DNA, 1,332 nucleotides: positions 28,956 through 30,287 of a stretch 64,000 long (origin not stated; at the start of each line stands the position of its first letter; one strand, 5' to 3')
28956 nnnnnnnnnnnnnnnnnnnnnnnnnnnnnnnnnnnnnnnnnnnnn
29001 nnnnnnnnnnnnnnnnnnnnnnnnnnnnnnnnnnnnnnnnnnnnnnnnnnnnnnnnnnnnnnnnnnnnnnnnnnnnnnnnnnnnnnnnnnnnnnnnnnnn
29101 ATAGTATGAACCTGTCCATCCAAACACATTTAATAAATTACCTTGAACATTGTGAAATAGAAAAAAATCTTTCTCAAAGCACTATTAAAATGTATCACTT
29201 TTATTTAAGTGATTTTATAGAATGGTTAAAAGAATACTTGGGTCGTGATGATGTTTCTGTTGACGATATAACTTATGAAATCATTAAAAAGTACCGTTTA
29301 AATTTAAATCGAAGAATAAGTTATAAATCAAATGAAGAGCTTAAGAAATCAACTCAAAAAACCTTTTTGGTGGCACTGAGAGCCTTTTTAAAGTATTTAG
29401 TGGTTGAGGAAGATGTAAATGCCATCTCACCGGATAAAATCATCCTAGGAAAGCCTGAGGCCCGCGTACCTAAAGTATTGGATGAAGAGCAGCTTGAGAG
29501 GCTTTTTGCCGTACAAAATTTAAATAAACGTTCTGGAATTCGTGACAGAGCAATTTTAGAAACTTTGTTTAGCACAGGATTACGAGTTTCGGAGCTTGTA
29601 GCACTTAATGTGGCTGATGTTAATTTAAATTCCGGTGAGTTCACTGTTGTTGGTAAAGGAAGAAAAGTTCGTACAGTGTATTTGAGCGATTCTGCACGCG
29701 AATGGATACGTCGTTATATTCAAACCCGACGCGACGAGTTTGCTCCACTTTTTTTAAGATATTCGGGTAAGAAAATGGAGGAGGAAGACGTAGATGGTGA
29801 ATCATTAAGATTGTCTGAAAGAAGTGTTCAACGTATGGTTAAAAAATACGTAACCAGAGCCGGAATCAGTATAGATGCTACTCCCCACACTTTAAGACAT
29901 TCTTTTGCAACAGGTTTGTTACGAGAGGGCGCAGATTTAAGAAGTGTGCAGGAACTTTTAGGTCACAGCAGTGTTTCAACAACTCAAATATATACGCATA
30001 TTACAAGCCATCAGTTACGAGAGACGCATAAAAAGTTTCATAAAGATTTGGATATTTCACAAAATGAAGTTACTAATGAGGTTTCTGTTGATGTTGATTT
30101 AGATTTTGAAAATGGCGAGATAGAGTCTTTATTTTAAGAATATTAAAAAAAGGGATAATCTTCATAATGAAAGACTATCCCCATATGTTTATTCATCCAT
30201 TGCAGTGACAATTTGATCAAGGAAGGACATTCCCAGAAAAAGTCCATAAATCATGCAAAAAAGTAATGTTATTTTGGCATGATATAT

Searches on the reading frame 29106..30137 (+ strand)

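Call 61: search_protein_families(library=pfam, max_evalue=0.01, proteins=[window:29106-30137:+])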
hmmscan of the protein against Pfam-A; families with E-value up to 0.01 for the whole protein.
window:29106-30137:+ (343 aa): 4 families
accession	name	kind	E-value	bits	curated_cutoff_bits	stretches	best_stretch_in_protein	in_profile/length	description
PF00589.27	Phage_integrase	-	7.8e-46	156.4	27.1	1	123-300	1-169/172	Phage integrase family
PF02899.23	Phage_int_SAM_1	-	9.2e-08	32.7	22.3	1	11-101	3-82/83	Phage integrase, N-terminal SAM-like domain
PF13102.12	Phage_int_SAM_5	-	7.2e-06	26.7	22.3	1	15-99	9-83/98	Phage integrase SAM-like domain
PF13495.12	Phage_int_SAM_4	-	3.7e-05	24.5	27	1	13-99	6-79/85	Phage integrase, N-terminal SAM-like domain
